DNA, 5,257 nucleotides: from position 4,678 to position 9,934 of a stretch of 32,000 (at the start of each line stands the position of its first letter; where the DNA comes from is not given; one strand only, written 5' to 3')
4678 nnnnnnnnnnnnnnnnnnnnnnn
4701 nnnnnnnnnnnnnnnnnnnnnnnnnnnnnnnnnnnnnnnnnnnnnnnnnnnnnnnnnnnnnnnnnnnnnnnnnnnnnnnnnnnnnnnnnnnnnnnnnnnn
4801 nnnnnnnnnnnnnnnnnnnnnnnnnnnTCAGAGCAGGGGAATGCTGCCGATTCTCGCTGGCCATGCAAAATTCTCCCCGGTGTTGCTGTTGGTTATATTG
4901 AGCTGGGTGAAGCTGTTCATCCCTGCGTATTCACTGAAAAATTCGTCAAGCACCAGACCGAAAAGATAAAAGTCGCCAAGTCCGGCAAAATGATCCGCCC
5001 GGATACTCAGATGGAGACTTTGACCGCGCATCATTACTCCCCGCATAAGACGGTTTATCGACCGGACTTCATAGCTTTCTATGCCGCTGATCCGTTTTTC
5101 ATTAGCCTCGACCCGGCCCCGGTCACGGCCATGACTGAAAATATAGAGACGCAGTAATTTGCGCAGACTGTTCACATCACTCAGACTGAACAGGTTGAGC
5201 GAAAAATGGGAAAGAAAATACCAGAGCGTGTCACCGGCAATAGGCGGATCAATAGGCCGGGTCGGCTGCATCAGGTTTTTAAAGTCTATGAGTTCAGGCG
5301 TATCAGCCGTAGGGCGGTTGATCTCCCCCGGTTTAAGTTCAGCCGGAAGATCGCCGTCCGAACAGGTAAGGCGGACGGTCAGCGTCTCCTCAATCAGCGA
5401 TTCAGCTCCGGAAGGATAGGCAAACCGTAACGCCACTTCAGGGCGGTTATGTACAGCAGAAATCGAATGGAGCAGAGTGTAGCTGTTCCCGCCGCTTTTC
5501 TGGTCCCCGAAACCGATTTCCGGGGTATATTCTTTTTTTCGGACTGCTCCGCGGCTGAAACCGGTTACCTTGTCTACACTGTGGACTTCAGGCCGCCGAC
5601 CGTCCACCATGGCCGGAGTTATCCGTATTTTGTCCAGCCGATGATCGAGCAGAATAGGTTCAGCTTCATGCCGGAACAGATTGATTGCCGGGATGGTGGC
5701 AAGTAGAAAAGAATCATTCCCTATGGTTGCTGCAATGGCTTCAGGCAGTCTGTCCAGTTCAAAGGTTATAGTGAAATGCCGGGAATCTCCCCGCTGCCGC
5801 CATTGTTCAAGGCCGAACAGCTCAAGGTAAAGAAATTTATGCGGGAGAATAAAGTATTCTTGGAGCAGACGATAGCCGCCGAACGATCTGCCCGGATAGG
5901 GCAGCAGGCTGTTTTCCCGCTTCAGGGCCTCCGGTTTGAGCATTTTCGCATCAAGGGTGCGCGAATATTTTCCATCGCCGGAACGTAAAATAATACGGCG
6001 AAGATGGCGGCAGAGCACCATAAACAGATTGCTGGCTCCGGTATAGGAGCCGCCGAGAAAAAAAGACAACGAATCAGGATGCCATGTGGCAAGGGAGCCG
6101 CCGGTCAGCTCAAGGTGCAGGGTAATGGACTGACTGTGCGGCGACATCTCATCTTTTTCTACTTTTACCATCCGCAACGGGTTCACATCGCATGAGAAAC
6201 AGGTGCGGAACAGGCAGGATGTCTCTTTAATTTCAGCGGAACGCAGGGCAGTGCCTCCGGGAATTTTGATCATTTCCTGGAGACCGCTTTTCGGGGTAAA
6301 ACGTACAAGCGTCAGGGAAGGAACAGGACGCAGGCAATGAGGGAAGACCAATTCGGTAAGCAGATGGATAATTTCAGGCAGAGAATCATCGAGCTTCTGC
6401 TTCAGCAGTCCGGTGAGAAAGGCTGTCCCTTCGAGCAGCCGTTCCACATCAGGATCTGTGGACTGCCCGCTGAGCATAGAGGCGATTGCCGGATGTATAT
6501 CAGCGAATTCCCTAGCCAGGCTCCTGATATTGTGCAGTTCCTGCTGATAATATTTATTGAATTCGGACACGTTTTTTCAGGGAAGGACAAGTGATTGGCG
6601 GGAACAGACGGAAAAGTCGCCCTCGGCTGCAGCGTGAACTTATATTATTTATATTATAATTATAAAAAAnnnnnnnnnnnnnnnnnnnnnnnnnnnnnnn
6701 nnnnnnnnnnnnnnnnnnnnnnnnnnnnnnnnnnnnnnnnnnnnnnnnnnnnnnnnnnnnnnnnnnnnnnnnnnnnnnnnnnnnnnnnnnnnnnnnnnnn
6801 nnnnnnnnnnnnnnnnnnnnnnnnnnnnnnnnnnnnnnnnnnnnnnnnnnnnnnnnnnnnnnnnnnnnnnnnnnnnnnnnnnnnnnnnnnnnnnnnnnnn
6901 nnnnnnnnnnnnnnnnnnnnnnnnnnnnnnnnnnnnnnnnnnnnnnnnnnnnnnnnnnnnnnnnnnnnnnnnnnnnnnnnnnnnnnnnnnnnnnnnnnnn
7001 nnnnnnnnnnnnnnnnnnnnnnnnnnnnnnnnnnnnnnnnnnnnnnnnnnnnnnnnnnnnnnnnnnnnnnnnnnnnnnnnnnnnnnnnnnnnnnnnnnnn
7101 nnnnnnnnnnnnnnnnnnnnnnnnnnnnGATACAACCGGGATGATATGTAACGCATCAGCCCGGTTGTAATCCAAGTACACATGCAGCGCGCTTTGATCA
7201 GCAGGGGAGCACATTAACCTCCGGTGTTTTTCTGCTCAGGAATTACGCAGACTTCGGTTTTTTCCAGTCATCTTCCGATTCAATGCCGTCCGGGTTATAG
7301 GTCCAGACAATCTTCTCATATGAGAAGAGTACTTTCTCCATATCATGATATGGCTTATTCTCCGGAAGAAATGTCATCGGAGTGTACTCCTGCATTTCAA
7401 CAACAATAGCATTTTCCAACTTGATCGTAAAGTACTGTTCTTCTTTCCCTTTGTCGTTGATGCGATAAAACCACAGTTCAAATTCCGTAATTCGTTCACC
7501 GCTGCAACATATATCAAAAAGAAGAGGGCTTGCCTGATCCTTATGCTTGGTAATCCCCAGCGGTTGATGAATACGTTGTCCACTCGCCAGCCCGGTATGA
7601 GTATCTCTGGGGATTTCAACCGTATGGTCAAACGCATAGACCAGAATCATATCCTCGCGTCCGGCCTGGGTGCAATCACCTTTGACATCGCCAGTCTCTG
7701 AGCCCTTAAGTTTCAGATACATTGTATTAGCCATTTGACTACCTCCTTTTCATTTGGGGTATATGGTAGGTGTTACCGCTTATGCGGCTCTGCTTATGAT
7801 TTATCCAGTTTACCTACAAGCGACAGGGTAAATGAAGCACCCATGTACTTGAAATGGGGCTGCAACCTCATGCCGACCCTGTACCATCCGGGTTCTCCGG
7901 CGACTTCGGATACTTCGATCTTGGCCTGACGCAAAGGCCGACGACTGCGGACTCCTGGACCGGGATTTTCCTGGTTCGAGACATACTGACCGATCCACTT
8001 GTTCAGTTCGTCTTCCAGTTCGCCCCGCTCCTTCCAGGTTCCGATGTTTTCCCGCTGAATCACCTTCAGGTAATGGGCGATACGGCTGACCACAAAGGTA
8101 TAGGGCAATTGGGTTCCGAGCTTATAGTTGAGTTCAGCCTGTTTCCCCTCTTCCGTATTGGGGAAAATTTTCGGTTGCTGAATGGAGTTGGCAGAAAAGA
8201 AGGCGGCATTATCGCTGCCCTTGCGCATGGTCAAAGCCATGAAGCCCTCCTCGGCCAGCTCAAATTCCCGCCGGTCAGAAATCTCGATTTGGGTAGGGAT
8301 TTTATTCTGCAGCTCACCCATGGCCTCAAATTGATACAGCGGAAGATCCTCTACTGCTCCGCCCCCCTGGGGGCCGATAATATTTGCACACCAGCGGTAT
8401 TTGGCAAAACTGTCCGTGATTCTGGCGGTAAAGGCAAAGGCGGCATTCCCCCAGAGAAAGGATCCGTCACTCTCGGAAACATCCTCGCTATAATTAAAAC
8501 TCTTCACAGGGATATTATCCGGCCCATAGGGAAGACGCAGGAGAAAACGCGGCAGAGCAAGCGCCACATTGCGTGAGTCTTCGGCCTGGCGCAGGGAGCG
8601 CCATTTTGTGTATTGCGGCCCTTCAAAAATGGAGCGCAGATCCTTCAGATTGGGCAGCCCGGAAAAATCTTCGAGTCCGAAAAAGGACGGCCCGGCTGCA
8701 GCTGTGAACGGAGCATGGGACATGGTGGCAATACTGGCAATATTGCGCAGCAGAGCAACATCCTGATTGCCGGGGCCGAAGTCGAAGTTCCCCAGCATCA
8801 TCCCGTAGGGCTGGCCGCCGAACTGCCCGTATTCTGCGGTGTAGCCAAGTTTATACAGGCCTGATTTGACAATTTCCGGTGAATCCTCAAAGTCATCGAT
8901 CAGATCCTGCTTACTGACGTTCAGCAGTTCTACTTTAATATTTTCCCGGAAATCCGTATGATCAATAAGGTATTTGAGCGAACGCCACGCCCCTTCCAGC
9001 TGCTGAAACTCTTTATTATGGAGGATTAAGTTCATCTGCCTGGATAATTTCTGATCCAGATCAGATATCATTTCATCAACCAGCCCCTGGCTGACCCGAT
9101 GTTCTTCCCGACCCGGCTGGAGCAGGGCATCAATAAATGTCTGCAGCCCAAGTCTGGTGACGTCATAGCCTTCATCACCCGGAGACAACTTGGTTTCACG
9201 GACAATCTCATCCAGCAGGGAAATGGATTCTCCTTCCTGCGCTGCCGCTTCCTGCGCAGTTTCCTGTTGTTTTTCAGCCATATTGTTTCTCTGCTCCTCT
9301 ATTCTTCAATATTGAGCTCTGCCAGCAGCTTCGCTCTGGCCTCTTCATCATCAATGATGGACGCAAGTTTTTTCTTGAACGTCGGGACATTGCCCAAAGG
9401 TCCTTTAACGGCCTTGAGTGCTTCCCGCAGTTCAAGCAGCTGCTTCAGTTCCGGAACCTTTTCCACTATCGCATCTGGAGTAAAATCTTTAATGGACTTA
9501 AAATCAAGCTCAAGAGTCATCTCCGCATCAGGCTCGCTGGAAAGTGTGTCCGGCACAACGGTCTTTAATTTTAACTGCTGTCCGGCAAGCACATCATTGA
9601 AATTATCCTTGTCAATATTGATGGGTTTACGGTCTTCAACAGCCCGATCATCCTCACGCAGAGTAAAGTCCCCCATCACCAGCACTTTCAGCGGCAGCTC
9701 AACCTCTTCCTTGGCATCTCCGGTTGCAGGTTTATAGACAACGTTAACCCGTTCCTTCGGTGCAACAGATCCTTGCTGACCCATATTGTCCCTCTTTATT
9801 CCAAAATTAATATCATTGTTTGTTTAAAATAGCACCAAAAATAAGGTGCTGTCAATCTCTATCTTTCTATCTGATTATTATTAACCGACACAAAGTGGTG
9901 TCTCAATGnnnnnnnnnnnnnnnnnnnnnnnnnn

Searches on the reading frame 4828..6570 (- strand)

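Call 13: search_protein_families(library=pfam, proteins=[window:4828-6570:-])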
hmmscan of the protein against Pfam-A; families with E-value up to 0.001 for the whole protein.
window:4828-6570:- (580 aa): 1 family
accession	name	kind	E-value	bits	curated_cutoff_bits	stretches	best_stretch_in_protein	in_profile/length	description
PF05947.17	T6SS_TssF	-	3.2e-141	472.3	25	1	2-576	3-607/608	Type VI secretion system, TssF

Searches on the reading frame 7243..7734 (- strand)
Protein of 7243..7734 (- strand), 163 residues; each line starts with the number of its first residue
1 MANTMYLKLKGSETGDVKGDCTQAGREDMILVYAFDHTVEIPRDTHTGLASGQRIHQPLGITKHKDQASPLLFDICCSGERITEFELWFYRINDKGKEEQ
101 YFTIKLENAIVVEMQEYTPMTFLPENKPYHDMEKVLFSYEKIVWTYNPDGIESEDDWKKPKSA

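Call 13: search_protein_families(library=pfam, proteins=[window:7243-7734:-])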
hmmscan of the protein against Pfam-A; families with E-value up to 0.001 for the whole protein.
window:7243-7734:- (163 aa): 1 family
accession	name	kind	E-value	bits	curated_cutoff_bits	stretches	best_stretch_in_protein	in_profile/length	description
PF05638.18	T6SS_HCP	-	2.3e-36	125.3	23.5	1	6-146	1-129/129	Type VI secretion system effector, Hcp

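Call 47: find_encoding_contigs(protein=window:7243-7734:-, flank=10000, max_places=10)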
Protein window:7243-7734:- (163 aa): 2 contigs read that carry it; 2 places shown.
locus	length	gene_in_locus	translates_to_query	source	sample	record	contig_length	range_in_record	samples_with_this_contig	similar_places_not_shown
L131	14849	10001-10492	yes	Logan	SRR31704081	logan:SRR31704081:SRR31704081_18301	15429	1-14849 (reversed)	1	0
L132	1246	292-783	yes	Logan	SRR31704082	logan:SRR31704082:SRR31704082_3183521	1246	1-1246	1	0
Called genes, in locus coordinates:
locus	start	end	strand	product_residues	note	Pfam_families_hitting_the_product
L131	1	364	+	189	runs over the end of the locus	PF12790:T6SS-SciN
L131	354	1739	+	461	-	PF05936:T6SS_VasE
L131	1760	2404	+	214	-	PF09850:DotU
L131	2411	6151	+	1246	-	PF14331:IcmF-related_N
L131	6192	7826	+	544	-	PF06812:ImpA_N, PF16989:T6SS_VasJ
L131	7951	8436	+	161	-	PF05591:T6SS_VipA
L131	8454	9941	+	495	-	PF05943:VipB, PF18945:VipB_2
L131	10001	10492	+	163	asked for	PF05638:T6SS_HCP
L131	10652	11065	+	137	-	PF04965:GPW_gp25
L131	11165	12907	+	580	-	PF05947:T6SS_TssF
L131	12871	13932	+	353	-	PF06996:T6SS_TssG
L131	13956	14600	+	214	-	-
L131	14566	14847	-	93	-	?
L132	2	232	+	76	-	?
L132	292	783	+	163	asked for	PF05638:T6SS_HCP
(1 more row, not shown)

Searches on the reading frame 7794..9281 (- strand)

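Call 13: search_protein_families(library=pfam, proteins=[window:7794-9281:-])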
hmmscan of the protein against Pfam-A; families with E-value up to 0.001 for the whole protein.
window:7794-9281:- (495 aa): 2 families
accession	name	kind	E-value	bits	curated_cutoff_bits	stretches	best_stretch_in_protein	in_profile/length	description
PF05943.17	VipB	-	7.1e-126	419.8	27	1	69-368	1-301/301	EvpB/VC_A0108, tail sheath N-terminal domain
PF18945.5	VipB_2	-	1.7e-44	151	27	1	381-492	1-112/112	EvpB/VC_A0108, tail sheath gpW/gp25-like domain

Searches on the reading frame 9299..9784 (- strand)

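Call 13: search_protein_families(library=pfam, proteins=[window:9299-9784:-])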
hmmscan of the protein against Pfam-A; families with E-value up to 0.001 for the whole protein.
window:9299-9784:- (161 aa): 1 family
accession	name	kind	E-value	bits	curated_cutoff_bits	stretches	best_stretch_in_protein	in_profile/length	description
PF05591.17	T6SS_VipA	-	6.6e-55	185.6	24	1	6-157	2-154/155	Type VI secretion system, VipA, VC_A0107 or Hcp2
